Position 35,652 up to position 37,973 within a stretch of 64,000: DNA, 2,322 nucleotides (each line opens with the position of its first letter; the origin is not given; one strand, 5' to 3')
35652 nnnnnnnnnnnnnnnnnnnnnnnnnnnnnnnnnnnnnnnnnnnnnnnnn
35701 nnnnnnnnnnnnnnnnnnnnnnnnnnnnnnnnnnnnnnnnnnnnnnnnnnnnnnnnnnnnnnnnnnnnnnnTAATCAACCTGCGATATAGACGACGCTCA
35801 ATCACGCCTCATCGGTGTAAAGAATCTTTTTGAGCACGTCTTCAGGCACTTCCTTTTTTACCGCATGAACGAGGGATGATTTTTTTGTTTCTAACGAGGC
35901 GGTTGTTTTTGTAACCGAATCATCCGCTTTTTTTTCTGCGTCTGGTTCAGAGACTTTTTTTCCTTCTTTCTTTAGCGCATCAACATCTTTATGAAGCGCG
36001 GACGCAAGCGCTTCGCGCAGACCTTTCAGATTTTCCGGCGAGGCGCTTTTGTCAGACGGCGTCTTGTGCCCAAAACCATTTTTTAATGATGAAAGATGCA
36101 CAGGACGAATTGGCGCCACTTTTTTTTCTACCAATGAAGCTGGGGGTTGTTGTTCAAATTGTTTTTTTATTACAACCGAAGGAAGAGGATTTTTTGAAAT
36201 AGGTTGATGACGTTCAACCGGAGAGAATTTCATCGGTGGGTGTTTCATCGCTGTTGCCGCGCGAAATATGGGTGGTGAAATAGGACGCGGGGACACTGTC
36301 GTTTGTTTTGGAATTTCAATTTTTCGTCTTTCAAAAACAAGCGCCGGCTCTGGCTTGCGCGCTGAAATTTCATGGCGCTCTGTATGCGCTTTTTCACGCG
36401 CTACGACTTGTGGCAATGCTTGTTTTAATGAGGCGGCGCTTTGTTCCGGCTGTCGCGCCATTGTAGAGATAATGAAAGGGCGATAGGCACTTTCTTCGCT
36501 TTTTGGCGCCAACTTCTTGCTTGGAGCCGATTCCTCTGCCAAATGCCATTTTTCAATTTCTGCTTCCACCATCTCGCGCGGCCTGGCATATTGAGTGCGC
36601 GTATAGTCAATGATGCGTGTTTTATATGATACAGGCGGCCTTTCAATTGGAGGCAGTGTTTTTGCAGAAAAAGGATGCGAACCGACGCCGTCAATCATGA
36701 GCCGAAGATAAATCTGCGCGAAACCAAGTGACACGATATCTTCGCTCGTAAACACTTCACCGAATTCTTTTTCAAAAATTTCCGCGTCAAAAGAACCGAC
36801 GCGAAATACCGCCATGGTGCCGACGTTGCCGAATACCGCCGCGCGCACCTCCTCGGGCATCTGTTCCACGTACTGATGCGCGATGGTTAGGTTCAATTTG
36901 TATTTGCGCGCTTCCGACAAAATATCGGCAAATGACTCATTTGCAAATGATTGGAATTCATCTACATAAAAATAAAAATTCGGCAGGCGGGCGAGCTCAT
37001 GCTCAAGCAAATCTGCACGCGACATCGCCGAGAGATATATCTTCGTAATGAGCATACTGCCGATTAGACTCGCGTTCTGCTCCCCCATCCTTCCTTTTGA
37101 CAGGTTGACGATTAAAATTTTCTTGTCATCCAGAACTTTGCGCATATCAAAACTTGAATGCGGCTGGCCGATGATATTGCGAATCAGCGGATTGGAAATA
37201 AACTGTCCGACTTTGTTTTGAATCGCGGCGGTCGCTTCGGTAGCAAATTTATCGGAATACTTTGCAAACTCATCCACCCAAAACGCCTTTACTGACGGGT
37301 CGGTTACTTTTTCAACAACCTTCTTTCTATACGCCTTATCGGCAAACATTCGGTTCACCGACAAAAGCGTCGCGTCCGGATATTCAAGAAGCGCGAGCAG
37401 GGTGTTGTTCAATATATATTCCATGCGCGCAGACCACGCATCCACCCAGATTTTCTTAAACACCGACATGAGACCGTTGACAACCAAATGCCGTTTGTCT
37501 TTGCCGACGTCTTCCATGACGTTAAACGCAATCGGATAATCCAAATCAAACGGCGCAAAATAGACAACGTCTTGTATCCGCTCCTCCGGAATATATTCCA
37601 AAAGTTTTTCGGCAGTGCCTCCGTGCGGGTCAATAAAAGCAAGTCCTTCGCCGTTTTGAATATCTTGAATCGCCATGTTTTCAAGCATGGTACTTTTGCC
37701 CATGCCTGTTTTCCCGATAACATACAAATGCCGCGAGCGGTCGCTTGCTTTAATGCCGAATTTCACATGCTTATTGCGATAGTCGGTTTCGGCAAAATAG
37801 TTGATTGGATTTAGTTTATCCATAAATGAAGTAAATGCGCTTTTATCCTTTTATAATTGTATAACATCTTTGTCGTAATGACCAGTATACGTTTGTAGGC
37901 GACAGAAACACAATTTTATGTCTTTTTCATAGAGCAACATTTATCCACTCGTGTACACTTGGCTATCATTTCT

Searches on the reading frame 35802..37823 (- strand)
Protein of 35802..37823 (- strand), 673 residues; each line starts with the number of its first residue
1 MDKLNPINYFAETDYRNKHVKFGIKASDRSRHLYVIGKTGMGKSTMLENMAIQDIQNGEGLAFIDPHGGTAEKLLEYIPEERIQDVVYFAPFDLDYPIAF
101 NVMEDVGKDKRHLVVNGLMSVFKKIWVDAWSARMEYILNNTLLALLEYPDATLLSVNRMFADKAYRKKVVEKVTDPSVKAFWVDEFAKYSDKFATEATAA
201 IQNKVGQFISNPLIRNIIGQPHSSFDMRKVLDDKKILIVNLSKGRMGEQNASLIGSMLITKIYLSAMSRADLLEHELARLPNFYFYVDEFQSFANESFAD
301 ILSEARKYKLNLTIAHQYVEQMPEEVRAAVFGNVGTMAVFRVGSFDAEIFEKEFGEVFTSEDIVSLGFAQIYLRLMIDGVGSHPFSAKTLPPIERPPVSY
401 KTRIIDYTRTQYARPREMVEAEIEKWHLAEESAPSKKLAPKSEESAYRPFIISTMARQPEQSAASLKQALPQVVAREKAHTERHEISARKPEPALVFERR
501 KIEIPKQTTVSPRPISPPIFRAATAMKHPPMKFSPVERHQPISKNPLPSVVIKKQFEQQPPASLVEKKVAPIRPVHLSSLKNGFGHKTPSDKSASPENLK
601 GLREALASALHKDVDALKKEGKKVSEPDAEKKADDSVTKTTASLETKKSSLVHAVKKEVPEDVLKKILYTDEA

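Call 7: search_protein_families(library=pfam, proteins=[window:35802-37823:-])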
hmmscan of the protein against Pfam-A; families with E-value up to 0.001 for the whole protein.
window:35802-37823:- (673 aa): 4 families
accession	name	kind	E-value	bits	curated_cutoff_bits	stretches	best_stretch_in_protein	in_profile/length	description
PF10412.15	TrwB_AAD_bind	-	1.9e-05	24.2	20.5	1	25-355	10-324/387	Type IV secretion-system coupling protein DNA-binding domain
PF01935.23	DUF87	-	0.00014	22.5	23.2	1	19-258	11-216/220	Helicase HerA, central domain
PF12696.13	TraG-D_C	-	0.00014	22.2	22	1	283-344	2-68/126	TraM recognition site of TraD and TraG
PF13401.12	AAA_22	-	0.00039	21.2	27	0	30-78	5-54/130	AAA domain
